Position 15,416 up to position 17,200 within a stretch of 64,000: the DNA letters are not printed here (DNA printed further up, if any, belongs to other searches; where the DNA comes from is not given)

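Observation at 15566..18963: Tandem paralogous Schlafen-like AlbA_2/HATPase_c_4 proteins with different N-terminal additions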

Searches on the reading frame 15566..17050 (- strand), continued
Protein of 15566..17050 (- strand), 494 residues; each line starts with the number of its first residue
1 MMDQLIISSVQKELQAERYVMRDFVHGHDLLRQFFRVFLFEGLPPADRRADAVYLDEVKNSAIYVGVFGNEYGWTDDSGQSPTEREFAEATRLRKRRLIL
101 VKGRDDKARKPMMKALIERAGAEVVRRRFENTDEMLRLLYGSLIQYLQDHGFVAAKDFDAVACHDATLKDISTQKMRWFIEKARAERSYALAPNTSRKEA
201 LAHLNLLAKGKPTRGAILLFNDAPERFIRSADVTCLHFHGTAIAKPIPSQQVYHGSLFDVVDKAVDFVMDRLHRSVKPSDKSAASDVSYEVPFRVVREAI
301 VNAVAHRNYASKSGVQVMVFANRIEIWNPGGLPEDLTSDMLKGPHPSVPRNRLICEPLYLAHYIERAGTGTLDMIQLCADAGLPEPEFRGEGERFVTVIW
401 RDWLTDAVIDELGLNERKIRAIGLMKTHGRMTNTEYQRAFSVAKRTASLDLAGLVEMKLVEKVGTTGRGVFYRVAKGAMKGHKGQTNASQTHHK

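Call 41: search_protein_families(library=padloc, proteins=[L076:11563-14268:+, L032:14745-17753:+, L060:13069-16002:+, L076:6376-6951:+, L004:4542-6860:+, L019:11755-13239:+, L019:13813-15411:+, L077:7200-9989:+], max_evalue=0.001)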
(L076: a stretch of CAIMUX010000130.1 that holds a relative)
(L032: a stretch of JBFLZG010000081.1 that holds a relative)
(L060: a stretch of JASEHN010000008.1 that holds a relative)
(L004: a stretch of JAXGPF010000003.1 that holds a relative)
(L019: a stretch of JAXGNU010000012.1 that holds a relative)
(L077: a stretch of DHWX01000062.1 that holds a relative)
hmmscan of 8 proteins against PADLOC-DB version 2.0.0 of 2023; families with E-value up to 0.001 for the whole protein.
L076:11563-14268:+ (901 aa): 45 families (the best 25 are shown)
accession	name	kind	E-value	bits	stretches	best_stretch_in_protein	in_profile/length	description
PDLC02193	PLD_Helicase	-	0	1452.2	1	3-901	2-905/905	-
PDLC02621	DrmD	-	3.6e-42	142.7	2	628-816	459-646/1040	DrmD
PDLC02619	DrmD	-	1.6e-38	130.4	2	735-854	475-592/872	DrmD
PDLC00659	HmaA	-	5.3e-36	121.9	2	689-825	514-641/1176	SNF2 helicase / DEAD-box helicase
PDLC02707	PbeA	-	8.4e-32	108.6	1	6-394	10-408/672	PbeA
PDLC02572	DrmA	-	2.7e-29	99.7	2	664-806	496-634/1043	DrmA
PDLC02623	DrmD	-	2.8e-29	99.5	2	726-830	557-656/1040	DrmD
PDLC02633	DrmD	-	3.4e-28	96.1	2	665-812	504-647/839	DrmD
PDLC02500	BrxHI|BrxHII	-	1.6e-27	94.5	1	730-831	511-610/933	BrxHI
PDLC02504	BrxHI|BrxHII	-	1.9e-26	90.3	2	730-825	517-612/971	BrxHII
PDLC02632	DrmD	-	2.8e-25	86.9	2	663-808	498-639/662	DrmD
PDLC02704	PbeA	-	1.9e-24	84.1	1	6-370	9-395/682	PbeA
PDLC02843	DpdE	-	3.4e-24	82.9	2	735-830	605-704/1091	DpdE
PDLC02840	DpdE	-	3.2e-22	76.7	2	691-830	564-689/1091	DpdE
PDLC02620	DrmD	-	3.2e-22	76.3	2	742-859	526-644/1060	DrmD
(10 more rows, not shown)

L032:14745-17753:+ (1002 aa): 14 families
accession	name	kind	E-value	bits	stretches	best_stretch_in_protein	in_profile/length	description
PDLC00661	HmaB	-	4.1e-115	383.7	3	437-749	482-799/973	DNA-adenine methylase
PDLC00660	HmaB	-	5.2e-113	376.8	3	437-752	481-802/967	DNA-adenine methylase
PDLC03233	MTase_II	-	3.8e-46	156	3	400-683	355-648/731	Type II methyltransferase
PDLC02189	DUF1156_MTase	-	3.7e-41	139.3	2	117-246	152-278/944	-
PDLC03352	MTase_II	-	3.5e-33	112.5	3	133-348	95-299/1023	Type II methyltransferase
PDLC03314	MTase_II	-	4.5e-23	79.3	2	123-237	158-269/944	Type II methyltransferase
PDLC03367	MTase_II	-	9.3e-09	32.1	1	131-170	43-82/633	Type II methyltransferase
PDLC03312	MTase_II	-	1.3e-08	31.1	1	496-633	495-615/1344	Type II methyltransferase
PDLC03364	MTase_II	-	2.9e-07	27.8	1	116-199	45-128/380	Type II methyltransferase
PDLC03319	MTase_II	-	8.9e-07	26.1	0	132-171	26-65/503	Type II methyltransferase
PDLC03322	MTase_II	-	8.1e-06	22.9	1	126-176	61-111/446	Type II methyltransferase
PDLC03380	MTase_II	-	6.1e-05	20.4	0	511-554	247-290/393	Type II methyltransferase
PDLC04134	mad2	-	6.5e-05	19.9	1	88-173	250-335/492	mads_2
PDLC03325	MTase_II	-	0.00066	16.5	0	132-174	94-136/426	Type II methyltransferase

L060:13069-16002:+ (977 aa): 3 families
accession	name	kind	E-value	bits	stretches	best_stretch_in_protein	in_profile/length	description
PDLC00662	HmaC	-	2.6e-112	374.7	1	5-816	2-781/941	AAA+ ATPase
PDLC02192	DUF499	-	1.4e-34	117.1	1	47-711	32-636/1022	-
PDLC02488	BrxC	-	8.7e-05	18.6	0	293-383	358-440/1240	BrxC-PglY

L076:6376-6951:+ (191 aa): 2 families
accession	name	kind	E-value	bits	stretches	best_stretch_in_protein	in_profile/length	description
PDLC02191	DUF3780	-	4e-79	262.8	1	6-175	3-172/196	-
PDLC02190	DUF3780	-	1.9e-41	140.5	1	6-163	16-172/361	-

L004:4542-6860:+ (772 aa): 1 family
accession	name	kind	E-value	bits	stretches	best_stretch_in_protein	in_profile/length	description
PDLC05032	PDC-S50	-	0.00014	19.2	1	22-176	11-158/387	-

L019:11755-13239:+ (494 aa): 1 family
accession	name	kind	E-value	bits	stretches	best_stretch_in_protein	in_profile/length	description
PDLC03812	RTasRmuC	-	3.8e-59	198.4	2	152-442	127-422/439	DRT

L019:13813-15411:+ (532 aa): 45 families (the best 25 are shown)
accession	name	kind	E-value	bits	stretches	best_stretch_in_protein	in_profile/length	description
PDLC02358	Old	-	2e-37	127.3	1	71-425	142-455/578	Old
PDLC00070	GajA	-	6e-21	72.7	2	71-303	153-356/596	AAA ATPase domain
PDLC02979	AriA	-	3.7e-20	71.1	1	45-283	187-373/373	-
PDLC00085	GajA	-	2.4e-15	54.3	1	172-423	213-446/580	AAA ATPase domain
PDLC00067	GajA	-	1.7e-14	51.2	1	233-423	306-465/604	AAA ATPase domain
PDLC00096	GajA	-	9.7e-12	42.4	1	229-300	288-354/630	AAA ATPase domain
PDLC00062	GajA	-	9.8e-12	42.1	2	233-315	304-376/639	AAA ATPase domain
PDLC00071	GajA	-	2.7e-11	41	2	235-300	277-339/588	AAA ATPase domain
PDLC00065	GajA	-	2.9e-11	40.9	1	234-431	336-518/670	AAA ATPase domain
PDLC00095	GajA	-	3.2e-11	40.5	1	227-428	390-577/752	AAA ATPase domain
PDLC00093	GajA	-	1.4e-10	38.5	1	229-427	379-565/736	AAA ATPase domain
PDLC00088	GajA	-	5.7e-10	37.6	1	233-420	35-212/372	AAA ATPase domain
PDLC00075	GajA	-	2.3e-09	34.3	1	352-422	353-425/536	AAA ATPase domain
PDLC00068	GajA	-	4.6e-09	33.7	1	233-426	165-341/545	AAA ATPase domain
PDLC00090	GajA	-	6.7e-09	33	1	69-394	162-454/659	AAA ATPase domain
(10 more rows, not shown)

L077:7200-9989:+ (929 aa): 15 families
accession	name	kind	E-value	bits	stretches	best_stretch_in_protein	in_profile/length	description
PDLC03042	REase_I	-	1.4e-43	146.5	1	174-601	438-846/1170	Type I restriction enzyme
PDLC03047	REase_I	-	1.8e-39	133.2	2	326-601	451-724/1107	Type I restriction enzyme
PDLC03049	REase_I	-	3.7e-34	115.8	2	330-577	283-526/807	Type I restriction enzyme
PDLC02707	PbeA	-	3.1e-20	70.3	1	195-577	263-619/672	PbeA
PDLC03048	REase_I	-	2.3e-13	47.2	1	204-459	273-490/976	Type I restriction enzyme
PDLC03658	mREase_IV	-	1.1e-12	44.5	1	329-400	333-409/953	Type IV methyl-directed restriction enzyme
PDLC02704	PbeA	-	2.6e-11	40.7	2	181-244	255-318/682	PbeA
PDLC03046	REase_I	-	1.9e-07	27.4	1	181-260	264-343/1025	Type I restriction enzyme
PDLC02703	PbeA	-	4.8e-07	26.7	1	195-257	258-318/626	PbeA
PDLC03659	mREase_IV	-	1.2e-06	24.7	0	330-368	334-373/945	Type IV methyl-directed restriction enzyme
PDLC02706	PbeA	-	3.3e-06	24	1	197-253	282-338/722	PbeA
PDLC03597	REase_MTase_IIG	-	8.9e-05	18.2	1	185-253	172-240/1646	Type IIG restriction enzyme-methyltransferase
PDLC01439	typeIV_DinG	-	0.00029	17.6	0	182-249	17-78/575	CAS-IV-A; associated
PDLC03045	REase_I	-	0.00029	16.9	1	193-254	277-338/995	Type I restriction enzyme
PDLC04987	PDC-S28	-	0.00095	15.6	0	180-260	36-113/846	-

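Call 45: fold_search(model_id=the predicted structure, library=pdb)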
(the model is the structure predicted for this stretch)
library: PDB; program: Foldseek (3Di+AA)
matches with E <= 10: 1855; with E <= 0.001: 4
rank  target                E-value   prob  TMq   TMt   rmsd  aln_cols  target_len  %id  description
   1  3lmm_A                8.8e-14  1.00  0.41  0.41   9.8       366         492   18  Crystal Structure of the DIP2311 protein from Corynebacterium diphtheriae, Northeast Structural Genomics Consortium Ta (released 2010-02-16)
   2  3lmm_B                6.7e-13  1.00  0.40  0.36  10.3       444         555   16  Crystal Structure of the DIP2311 protein from Corynebacterium diphtheriae, Northeast Structural Genomics Consortium Ta (released 2010-02-16)
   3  3lmm_C                2.2e-12  1.00  0.39  0.41   9.7       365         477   17  Crystal Structure of the DIP2311 protein from Corynebacterium diphtheriae, Northeast Structural Genomics Consortium Ta (released 2010-02-16)
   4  3lmm_D                2.4e-12  1.00  0.40  0.36  10.0       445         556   16  Crystal Structure of the DIP2311 protein from Corynebacterium diphtheriae, Northeast Structural Genomics Consortium Ta (released 2010-02-16)
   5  8pqt_B                3.1e-03  1.00  0.19  0.52   6.0       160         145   13  Nucleoside 2'deoxyribosyltransferase from Chroococcidiopsis thermalis PCC 7203 WT bound to Bis-Tris (released 2024-02-21)
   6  3vod_A                5.2e-03  1.00  0.13  0.43   2.2        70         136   18  Crystal Structure of mutant MarR C80S from E.coli (released 2013-03-06)
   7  9m3o                  5.2e-03  0.54  0.18  0.23  22.5       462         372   10  Crystal structure of human pyruvate dehydrogenase kinase isoform 1 in complex with ATP competitive inhibitor 8 (released 2025-04-02)
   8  4m1s_B                5.8e-03  1.00  0.21  0.53   6.2       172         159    9  Crystal Structure of small molecule vinylsulfonamide 13 covalently bound to K-Ras G12C (released 2013-11-27)
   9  8cil_A                5.8e-03  0.47  0.15  0.19  27.7       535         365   12  Crystal structure of Coxiella burnetii Fic protein 2 (released 2023-11-15)
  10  9lmr_A                6.2e-03  1.00  0.22  0.33   5.6       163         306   14  Cryo-EM structure of TIR-STING/c-di-GMP complex fiber (released 2025-08-27)
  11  3vb2_A                6.9e-03  1.00  0.13  0.43   4.9        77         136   19  Crystal Structure of the Reduced Form of MarR from E.coli (released 2013-01-30)
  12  7m5h_A                1.0e-02  0.99  0.19  0.49   9.2       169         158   12  Crystal structure of conserved protein from Enterococcus faecalis V583 (released 2021-04-07)
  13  3voe_B                1.1e-02  1.00  0.13  0.44   2.2        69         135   19  Crystal Structure of wild type MarR (apo form) from E.coli (released 2013-03-06)
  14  9mw2_B                1.1e-02  1.00  0.22  0.67   4.8       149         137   15  Structure of SARM1 TIR domain bound to G6831 (released 2026-02-04)
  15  5jls                  1.2e-02  1.00  0.12  0.41   4.1        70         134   16  Crystal Structure of Adhesin competence repressor (AdcR) from Streptococcus pyogenes (C-terminally His tagged) (released 2017-05-03)
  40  7vu8                  2.2e-02  0.99  0.22  0.53   5.5       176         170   10  L7-Tir domain with bound ligand (released 2022-06-01)
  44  2a0k_A                2.4e-02  0.98  0.19  0.49   5.9       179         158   15  Crystal structure of Nucleoside 2-deoxyribosyltransferase from Trypanosoma brucei at 1.8 A resolution (released 2005-07-26)
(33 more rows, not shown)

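Call 58: find_encoding_contigs(protein=P0002, flank=10000, max_places=3)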
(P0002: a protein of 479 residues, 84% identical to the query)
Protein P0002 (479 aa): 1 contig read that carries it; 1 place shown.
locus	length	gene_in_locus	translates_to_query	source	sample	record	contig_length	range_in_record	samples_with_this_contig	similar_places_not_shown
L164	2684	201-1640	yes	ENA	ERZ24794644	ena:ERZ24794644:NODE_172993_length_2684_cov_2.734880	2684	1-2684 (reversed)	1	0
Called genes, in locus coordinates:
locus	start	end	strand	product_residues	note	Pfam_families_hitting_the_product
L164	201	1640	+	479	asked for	PF13271:DUF4062, PF13749:HATPase_c_4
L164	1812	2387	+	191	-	PF02481:DNA_processg_A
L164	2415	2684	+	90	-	?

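Call 84: search_protein_families(library=padloc, alignment_id=A4, max_evalue=1e-10)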
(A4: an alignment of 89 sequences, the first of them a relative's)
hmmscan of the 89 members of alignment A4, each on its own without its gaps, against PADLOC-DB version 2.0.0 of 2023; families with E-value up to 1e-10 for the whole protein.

A. member 1, L001:6032-9961:+ (1309 aa): 23 families
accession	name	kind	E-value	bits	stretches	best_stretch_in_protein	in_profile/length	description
PDLC02521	PglX|PglXI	-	5.5e-192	638.6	2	522-1240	469-1167/1174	PglX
PDLC02527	PglX|PglXI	-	8e-180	598.3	1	7-1307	9-1304/1332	PglX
PDLC03600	REase_MTase_IIG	-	7.6e-169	562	1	83-1246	75-1197/1205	Type IIG restriction enzyme-methyltransferase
PDLC02523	PglX|PglXI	-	2e-125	418.2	3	279-900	305-903/1428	PglX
PDLC02524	PglX|PglXI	-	1.1e-108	362.6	2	530-937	293-675/722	PglX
PDLC02641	DrmMI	-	3.7e-108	360.9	2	530-1240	475-1157/1161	DrmMI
PDLC02525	PglX|PglXI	-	9.3e-98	326.4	2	82-468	60-434/607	PglX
PDLC02522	PglX|PglXI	-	1.1e-81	273.1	2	531-940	600-976/1218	PglX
PDLC02519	PglX|PglXI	-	1.2e-81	272.9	1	202-892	179-825/1241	PglX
PDLC02532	PglX|PglXI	-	1.3e-76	256.3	1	678-1289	20-622/682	PglX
PDLC02526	PglX|PglXI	-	1.5e-70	236.4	1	6-608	6-606/640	PglX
PDLC02516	PglX|PglXI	-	4.6e-70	234.9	1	685-1239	23-580/593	PglX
PDLC02517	PglX|PglXI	-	3.3e-64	215.6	1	531-937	11-389/707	PglX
PDLC02518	PglX|PglXI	-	2.5e-61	205.7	2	278-904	283-854/1412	PglX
PDLC02528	PglX|PglXI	-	2.3e-49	166.1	1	281-747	270-664/1125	PglX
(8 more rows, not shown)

B. families by the number of members that match (of 89 scanned): 263 families (the first 25 are shown)
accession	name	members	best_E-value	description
PDLC00659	HmaA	8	8.5e-174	SNF2 helicase / DEAD-box helicase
PDLC02189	DUF1156_MTase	5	0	-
PDLC03314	MTase_II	5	0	Type II methyltransferase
PDLC02193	PLD_Helicase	5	0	-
PDLC00660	HmaB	5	1e-291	DNA-adenine methylase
PDLC02620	DrmD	5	1.8e-123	DrmD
PDLC02500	BrxHI|BrxHII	5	2.8e-108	BrxHI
PDLC02621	DrmD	5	2.1e-97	DrmD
PDLC02504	BrxHI|BrxHII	5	1.2e-91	BrxHII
PDLC02572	DrmA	5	6.8e-69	DrmA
PDLC02619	DrmD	5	6.2e-67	DrmD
PDLC02632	DrmD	5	8.1e-64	DrmD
PDLC02623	DrmD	5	7.8e-62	DrmD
PDLC02634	DrmD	5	7.5e-55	DrmD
PDLC02633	DrmD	5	8.7e-53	DrmD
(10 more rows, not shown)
